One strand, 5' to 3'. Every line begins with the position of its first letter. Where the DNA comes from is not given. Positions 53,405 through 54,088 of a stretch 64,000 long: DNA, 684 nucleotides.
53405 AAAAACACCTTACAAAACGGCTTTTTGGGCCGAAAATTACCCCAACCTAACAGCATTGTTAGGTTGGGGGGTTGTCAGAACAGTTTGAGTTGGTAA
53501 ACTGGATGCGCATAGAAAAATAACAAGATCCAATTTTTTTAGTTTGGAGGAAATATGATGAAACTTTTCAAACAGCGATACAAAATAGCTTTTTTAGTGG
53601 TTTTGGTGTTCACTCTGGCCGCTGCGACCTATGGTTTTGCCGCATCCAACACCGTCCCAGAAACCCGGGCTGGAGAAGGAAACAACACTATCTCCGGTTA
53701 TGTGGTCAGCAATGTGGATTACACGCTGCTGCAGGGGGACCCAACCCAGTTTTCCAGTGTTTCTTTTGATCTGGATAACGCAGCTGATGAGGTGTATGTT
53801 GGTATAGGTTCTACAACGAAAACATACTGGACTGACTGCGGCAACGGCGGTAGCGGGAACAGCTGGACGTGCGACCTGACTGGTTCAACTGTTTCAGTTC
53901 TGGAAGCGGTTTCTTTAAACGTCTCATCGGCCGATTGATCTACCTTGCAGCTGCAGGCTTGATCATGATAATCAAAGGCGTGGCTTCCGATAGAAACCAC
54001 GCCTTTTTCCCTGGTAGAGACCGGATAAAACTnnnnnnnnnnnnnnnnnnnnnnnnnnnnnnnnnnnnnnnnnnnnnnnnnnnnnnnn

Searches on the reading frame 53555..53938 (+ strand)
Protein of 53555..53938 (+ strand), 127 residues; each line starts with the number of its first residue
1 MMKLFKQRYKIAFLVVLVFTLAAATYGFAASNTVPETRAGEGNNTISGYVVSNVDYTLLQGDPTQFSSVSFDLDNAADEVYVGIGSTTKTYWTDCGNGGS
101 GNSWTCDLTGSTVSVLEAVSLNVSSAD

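Call 3: search_protein_families(library=pfam, proteins=[window:53555-53938:+], max_evalue=0.1)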
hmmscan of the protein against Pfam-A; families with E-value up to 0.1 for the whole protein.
window:53555-53938:+ (127 aa): 1 family
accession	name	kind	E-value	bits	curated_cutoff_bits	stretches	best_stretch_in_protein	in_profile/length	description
PF02706.20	Wzz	-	0.088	13.6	25.5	0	4-32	11-39/91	Chain length determinant protein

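Call 4: search_protein_families(library=ncbifam, proteins=[window:53555-53938:+], max_evalue=0.1)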
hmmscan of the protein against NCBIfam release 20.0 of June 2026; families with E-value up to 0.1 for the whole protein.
window:53555-53938:+ (127 aa): 0 families

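Call 23: search_solved_structures(query=A2, max_evalue=10, show_alignments=2)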
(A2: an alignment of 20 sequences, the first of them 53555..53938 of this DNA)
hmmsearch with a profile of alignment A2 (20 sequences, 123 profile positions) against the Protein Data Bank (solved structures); distinct sequences matched with E-value up to 10: 6.
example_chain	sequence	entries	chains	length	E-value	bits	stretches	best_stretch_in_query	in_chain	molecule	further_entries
5umi_H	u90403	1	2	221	0.22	14.9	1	54-114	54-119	PA50 Fab Heavy chain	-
8yvj_A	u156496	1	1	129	0.73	13.2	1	69-110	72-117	H5.2 nanobody (VHH)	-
8bl3_A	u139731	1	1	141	0.74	13.2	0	38-84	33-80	scIg12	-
7r4r_D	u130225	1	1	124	1.3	12.4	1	67-107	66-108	Camel-derived nanobody 1.10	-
8hi1_E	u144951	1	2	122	1.3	12.4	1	36-70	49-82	Type I-E CRISPR-associated endoribonuclease Cas2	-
8bl6_A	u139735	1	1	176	2.3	11.6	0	38-74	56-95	dIG14-scdim-EF62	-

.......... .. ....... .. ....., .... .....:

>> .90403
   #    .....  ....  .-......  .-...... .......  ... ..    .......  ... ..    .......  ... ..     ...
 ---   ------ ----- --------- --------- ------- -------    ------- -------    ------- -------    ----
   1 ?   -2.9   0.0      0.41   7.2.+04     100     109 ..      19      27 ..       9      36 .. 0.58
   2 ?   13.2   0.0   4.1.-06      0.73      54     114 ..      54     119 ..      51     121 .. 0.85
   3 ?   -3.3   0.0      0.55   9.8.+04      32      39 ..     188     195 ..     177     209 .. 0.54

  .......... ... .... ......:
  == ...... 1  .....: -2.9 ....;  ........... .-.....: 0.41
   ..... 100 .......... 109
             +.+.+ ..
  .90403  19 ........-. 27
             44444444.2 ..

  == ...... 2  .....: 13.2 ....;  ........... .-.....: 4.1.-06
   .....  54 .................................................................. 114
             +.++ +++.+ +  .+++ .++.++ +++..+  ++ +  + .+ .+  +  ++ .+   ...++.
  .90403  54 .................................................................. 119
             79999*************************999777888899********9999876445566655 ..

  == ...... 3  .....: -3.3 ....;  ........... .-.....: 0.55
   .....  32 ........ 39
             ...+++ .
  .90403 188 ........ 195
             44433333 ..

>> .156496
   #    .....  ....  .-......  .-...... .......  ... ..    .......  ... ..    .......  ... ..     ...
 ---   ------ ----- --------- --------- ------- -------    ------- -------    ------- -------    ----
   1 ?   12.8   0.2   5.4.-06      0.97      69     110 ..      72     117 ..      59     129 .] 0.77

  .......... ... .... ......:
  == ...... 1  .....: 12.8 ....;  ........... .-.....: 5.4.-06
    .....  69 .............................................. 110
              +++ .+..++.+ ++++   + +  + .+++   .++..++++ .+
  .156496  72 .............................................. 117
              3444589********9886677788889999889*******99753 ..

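Call 24: search_protein_families(library=ncbifam, alignment_id=A2, max_evalue=1)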
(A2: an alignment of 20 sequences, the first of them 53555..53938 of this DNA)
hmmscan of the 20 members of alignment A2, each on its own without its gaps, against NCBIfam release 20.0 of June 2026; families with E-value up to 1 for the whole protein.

A. member 1, window:53555-53938:+ (127 aa): 0 families

B. families by the number of members that match (of 20 scanned): 5 families
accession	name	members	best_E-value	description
TIGR04199.1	exosort_xrtJ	1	0.021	exosortase J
NF033510.3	Ca_tandemer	1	0.047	Ca2+-stabilized repeat-containing adhesin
TIGR00160.1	MGSA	1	0.1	methylglyoxal synthase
NF049921.1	transpos_IS701_2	1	0.22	IS701 family transposase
NF047442.1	SaltregLepto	1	0.29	LA_1841 family salt-regulated protein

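Call 25: find_homologous_proteins(query=window:53555-53938:+, max_evalue=0.001)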
Query window:53555-53938:+ (127 aa): 29 proteins with E <= 0.001 among 57 candidates.
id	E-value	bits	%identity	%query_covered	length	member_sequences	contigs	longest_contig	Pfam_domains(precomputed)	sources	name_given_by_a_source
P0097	1.6e-76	272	100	100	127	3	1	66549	-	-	-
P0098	6.5e-37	144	59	100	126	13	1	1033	-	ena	-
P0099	5.3e-36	141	56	98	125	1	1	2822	-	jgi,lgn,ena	-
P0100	1.2e-35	140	59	100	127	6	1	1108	-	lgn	-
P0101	3.1e-34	136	58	98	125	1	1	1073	-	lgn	-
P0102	3.8e-33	132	58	98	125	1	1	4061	-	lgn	-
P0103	6.3e-33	132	57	98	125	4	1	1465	-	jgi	jgi:hypothetical protein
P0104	8.6e-33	131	56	98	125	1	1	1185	-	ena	-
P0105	8.8e-33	131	56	100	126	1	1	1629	-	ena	-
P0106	2.4e-32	130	56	98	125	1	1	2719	-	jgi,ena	-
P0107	7.5e-32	128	55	98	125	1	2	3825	-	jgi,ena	-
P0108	1.2e-31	127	55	98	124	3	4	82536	-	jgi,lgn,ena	-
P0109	5.7e-31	125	54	98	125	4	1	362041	-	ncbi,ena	-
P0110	6.3e-31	125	53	100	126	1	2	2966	-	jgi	jgi:hypothetical protein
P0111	6.9e-31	125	55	98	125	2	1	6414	-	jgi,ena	-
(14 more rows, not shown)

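Call 36: predict_structure(alignment_id=A3)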
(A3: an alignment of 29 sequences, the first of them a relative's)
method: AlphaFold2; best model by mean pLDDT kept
length: 127 residues; sequences in the alignment: 29
mean_pLDDT: 78.9   pTM: 0.56
mean pLDDT of the five models: 78.9, 78.2, 76.5, 74.9, 74.1
residues with pLDDT >= 90: 33; 70-90: 64; 50-70: 15; < 50: 15
segments of 3 or more residues with pLDDT < 50: 32-46
pLDDT, mean of each block of 10 residues (from residue 1): 73 91 75 44 50 90 90 87 87 80 90 89 81
secondary structure, 60 per line:
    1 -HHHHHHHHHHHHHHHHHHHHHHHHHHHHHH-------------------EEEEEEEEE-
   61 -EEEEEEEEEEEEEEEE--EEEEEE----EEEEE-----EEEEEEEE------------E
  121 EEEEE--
elements in order: H2-31 E51-59 E62-77 E80-85 E90-94 E100-107 E120-125

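Call 40: fold_search(model_id=the predicted structure, library=pdb)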
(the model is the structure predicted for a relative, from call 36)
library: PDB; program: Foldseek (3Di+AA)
matches with E <= 10: 684; with E <= 0.001: 0
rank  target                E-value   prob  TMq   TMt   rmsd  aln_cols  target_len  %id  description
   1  2ybr_B                1.3e-01  0.95  0.34  0.37   4.8        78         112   14  Crystal structure of the human derived single chain antibody fragment (scFv) 9004G in complex with Cn2 toxin from the  (released 2011-04-13)
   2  3ab0_C                2.2e-01  0.96  0.40  0.46   4.9        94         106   13  Crystal structure of complex of the Bacillus anthracis major spore surface protein BclA with ScFv antibody fragment (released 2010-12-01)
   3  2ybr_H                2.2e-01  0.85  0.33  0.37   5.5        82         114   16  Crystal structure of the human derived single chain antibody fragment (scFv) 9004G in complex with Cn2 toxin from the  (released 2011-04-13)
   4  2ybr_E                2.4e-01  0.97  0.41  0.47   4.8        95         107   12  Crystal structure of the human derived single chain antibody fragment (scFv) 9004G in complex with Cn2 toxin from the  (released 2011-04-13)
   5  6djp_D                3.1e-01  0.84  0.32  0.37   4.3        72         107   10  Integrin alpha-v beta-8 in complex with the Fabs 8B8 and 68 (released 2018-07-25)
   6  9uy9_L                3.5e-01  0.91  0.40  0.47   4.6        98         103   11  Macacine gammaherpesvirus 4 glycoprotein B in complex with Fab5 (released 2026-01-21)
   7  7zwf_B                3.7e-01  0.82  0.40  0.25   6.0       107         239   11  Pfs48/45 bound to scFv fragment of monoclonal antibody 32F3 (released 2022-06-22)
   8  6vbv_7                3.9e-01  0.21  0.24  0.05  17.1       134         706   13  Structure of the bovine BBSome:ARL6:GTP complex (released 2020-01-29)
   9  9lue_L                5.6e-01  0.82  0.38  0.45   4.9        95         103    9  Cryo-EM structure of the Nipah G head domain in complex with three Fabs (released 2025-11-26)
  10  7k22_L1               5.6e-01  0.75  0.35  0.44   6.6        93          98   10  Murine polyomavirus pentavalent capsomer with 8A7H5 Fab, subparticle reconstruction (released 2020-10-07)
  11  8rxh_Lg               6.6e-01  0.33  0.34  0.31   8.8       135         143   10  CRYO-EM STRUCTURE OF LEISHMANIA MAJOR 80S RIBOSOME WITH A/P/E-site tRNA AND mRNA : PARENTAL STRAIN (released 2024-05-15)
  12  9m7v_L                7.0e-01  0.47  0.35  0.41   8.6        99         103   10  Cryo-EM structure of enterovirus A71 mature virion in complex with Fab CT11F9 (released 2025-04-23)
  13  9ea9_K                7.4e-01  0.82  0.41  0.47   4.5        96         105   11  Crystal structure of BoNT/A-NTNH-HA70 -VHH_F12-VHH_H7-Fab_NTNH complex (released 2025-09-17)
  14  7eha_C                7.4e-01  0.20  0.27  0.22  11.6       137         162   14  Crystal structure of the flagellar hook cap from Salmonella enterica serovar Typhimurium (released 2021-11-24)
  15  8euu_H                7.8e-01  0.51  0.33  0.38   6.0        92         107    9  Cryo-EM structure of HIV-1 BG505 DS-SOSIP ENV trimer bound to VRC34.01 FAB (released 2023-09-27)
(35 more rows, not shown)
